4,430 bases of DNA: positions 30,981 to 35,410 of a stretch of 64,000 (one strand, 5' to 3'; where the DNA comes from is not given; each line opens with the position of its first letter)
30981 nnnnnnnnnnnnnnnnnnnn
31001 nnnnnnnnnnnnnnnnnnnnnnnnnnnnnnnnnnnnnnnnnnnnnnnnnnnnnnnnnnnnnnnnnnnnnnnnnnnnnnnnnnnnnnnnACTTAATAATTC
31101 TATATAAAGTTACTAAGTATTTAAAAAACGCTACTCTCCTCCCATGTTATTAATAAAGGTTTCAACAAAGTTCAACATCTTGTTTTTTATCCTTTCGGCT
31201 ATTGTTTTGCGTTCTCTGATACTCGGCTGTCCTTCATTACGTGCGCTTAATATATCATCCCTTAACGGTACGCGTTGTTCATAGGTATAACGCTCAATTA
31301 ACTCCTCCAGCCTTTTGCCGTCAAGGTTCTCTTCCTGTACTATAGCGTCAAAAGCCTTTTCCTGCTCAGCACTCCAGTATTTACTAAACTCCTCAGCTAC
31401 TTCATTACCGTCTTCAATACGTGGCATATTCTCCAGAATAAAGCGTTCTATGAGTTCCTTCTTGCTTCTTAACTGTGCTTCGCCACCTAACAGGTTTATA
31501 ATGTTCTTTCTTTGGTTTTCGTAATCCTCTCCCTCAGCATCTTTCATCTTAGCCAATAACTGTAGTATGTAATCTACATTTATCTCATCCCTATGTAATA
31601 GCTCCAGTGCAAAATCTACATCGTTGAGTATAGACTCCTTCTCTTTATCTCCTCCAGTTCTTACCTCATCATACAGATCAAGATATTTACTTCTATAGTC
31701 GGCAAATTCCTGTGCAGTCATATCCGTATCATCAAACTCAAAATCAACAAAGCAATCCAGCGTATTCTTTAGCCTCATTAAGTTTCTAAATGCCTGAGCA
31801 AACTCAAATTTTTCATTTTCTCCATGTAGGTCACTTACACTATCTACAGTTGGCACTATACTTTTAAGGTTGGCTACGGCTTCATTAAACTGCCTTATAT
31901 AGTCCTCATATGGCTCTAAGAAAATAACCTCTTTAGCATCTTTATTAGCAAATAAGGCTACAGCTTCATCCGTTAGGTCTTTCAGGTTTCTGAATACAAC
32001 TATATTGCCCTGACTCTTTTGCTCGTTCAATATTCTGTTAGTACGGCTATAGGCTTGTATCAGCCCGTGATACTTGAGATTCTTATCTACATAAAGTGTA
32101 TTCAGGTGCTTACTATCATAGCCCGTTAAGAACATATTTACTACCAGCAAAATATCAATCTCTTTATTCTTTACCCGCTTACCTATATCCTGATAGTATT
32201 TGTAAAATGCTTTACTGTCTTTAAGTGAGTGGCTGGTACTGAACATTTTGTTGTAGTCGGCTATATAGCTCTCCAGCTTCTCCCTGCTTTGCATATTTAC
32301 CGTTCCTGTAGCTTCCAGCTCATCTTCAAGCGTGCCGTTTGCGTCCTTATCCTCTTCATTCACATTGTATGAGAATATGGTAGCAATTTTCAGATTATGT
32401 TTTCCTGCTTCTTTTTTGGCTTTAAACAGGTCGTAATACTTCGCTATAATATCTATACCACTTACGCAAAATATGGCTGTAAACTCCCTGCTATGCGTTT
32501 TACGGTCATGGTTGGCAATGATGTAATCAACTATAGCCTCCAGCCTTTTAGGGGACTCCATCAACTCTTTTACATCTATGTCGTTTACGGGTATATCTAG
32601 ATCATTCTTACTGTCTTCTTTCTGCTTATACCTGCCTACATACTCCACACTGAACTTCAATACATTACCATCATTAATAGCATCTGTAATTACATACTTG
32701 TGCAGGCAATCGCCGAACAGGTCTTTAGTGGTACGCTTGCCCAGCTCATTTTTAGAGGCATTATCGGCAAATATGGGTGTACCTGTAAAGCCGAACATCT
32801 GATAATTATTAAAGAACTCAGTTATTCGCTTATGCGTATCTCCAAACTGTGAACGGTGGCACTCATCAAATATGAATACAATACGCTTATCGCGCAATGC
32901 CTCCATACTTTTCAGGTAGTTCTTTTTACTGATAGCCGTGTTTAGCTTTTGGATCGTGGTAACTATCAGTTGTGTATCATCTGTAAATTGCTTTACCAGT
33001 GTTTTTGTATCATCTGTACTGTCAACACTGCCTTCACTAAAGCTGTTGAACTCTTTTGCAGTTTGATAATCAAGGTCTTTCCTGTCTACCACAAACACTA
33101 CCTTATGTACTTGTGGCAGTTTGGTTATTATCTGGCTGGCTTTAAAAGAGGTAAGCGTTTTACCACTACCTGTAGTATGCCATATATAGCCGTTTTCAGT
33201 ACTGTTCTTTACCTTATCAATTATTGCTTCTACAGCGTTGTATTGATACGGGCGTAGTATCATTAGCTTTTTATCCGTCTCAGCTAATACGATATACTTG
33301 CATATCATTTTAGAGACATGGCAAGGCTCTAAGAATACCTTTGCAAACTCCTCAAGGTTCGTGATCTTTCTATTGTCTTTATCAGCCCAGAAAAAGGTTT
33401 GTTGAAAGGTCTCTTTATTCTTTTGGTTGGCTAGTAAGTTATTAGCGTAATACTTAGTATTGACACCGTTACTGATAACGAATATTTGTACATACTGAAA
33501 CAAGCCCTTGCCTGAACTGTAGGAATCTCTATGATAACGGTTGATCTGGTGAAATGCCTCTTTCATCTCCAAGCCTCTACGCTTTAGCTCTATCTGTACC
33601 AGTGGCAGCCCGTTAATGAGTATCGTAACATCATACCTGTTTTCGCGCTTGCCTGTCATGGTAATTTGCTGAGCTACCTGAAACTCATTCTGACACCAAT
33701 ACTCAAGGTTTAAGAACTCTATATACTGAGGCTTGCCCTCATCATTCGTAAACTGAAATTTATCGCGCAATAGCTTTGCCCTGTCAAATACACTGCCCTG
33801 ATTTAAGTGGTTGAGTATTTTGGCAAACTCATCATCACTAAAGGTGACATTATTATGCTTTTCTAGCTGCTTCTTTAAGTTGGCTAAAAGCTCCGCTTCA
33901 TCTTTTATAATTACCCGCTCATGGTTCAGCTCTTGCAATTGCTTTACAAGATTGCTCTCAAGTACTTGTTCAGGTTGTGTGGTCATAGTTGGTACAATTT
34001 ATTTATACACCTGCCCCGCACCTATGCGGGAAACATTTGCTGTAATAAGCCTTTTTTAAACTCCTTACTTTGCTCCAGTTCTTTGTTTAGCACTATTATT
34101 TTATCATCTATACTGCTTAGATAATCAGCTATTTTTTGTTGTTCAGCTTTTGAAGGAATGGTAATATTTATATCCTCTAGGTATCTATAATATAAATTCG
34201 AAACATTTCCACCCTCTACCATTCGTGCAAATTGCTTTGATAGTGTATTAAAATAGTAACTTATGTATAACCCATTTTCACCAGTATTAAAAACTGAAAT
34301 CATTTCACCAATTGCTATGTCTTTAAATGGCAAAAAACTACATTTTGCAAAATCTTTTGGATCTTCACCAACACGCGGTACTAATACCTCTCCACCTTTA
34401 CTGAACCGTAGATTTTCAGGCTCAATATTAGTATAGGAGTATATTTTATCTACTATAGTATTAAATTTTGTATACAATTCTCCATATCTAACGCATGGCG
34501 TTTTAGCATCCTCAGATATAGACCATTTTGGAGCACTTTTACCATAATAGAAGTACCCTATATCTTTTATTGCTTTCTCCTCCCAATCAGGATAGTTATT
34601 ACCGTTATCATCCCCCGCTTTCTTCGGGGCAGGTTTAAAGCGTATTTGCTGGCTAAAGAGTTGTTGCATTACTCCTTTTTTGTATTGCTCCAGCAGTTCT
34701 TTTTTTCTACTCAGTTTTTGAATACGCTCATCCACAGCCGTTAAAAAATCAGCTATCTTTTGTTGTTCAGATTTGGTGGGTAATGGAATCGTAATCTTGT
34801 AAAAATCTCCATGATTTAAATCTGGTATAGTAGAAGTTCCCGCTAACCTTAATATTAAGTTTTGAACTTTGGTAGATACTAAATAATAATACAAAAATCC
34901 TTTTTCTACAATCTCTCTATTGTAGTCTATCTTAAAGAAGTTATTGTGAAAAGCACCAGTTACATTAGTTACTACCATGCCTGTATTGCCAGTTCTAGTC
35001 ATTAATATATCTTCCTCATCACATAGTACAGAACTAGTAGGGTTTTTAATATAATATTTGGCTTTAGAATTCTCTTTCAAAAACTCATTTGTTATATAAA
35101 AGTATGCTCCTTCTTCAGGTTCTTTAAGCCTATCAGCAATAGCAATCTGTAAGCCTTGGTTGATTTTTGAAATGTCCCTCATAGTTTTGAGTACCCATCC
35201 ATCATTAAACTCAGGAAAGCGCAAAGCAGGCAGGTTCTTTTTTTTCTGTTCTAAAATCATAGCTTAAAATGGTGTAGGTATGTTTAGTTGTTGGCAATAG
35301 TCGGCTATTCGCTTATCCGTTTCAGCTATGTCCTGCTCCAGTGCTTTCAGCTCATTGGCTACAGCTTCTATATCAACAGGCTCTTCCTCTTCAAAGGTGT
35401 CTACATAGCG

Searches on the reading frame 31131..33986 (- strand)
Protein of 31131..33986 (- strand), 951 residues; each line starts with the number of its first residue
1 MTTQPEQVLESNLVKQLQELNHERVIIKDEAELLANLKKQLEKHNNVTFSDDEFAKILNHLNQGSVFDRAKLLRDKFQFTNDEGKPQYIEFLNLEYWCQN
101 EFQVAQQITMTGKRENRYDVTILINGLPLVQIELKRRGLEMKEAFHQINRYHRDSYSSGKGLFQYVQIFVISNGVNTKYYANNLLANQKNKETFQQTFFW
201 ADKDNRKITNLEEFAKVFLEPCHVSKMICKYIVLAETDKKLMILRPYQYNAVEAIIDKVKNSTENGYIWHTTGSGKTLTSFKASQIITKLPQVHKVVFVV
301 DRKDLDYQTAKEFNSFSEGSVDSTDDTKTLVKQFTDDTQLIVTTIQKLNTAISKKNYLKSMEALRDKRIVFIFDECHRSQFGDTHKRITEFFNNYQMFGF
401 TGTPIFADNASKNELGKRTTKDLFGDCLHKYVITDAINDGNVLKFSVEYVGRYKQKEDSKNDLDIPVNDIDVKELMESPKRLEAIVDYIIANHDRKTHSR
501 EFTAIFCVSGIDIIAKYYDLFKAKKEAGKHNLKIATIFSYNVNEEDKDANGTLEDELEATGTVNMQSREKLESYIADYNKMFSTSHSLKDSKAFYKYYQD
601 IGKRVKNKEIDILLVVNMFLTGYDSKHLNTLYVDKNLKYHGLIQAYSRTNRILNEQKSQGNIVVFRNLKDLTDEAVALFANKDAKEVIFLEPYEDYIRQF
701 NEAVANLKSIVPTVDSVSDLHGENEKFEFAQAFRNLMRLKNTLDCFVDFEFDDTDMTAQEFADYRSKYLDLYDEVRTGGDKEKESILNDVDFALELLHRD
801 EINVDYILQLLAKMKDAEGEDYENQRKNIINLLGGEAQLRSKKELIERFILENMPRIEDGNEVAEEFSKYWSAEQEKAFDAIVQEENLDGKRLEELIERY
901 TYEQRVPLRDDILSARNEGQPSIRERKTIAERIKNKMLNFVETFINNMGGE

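Call 106: search_protein_families(library=pfam, proteins=[window:31131-33986:-], max_evalue=0.00001)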
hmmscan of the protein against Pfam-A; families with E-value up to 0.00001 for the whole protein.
window:31131-33986:- (951 aa): 6 families
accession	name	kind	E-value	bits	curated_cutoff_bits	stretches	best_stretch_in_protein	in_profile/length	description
PF12008.13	EcoR124_C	-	5.4e-70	236.4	23.1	1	688-944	1-260/260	Type I restriction and modification enzyme - subunit R C terminal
PF18766.7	SWI2_SNF2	-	7.3e-65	219.1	26.7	1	247-472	1-213/221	SWI2/SNF2 ATPase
PF22679.2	T1R_D3-like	-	1.3e-58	198.3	27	1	501-667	2-158/158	Type I restriction enzyme subunit R domain 3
PF04851.21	ResIII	-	8.4e-41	140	22.5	1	242-405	2-163/164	Type III restriction enzyme, res subunit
PF04313.20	HSDR_N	-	5.2e-40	137.9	25.1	1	14-183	12-193/198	Type I restriction enzyme R protein N terminus (HSDR_N)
PF00270.35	DEAD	-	1.7e-11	44.5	26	1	246-405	2-161/167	DEAD/DEAH box helicase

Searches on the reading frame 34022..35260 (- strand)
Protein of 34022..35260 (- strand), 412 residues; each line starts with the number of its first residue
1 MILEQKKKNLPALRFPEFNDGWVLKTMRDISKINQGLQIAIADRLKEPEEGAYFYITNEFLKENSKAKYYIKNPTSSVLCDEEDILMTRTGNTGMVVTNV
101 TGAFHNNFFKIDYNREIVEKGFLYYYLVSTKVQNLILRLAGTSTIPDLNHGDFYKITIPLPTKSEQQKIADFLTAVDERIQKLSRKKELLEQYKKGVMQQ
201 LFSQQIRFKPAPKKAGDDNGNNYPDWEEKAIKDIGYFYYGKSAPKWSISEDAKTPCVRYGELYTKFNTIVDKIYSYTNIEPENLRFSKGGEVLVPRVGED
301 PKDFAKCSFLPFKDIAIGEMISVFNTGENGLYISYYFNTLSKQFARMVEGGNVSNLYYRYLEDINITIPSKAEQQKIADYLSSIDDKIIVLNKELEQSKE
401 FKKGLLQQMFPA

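Call 106: search_protein_families(library=pfam, proteins=[window:34022-35260:-], max_evalue=0.00001)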
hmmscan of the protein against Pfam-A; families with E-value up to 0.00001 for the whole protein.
window:34022-35260:- (412 aa): 1 family
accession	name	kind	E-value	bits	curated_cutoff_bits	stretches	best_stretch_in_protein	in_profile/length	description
PF01420.25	Methylase_S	-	6.3e-30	105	22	2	19-191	1-167/168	Type I restriction modification DNA specificity domain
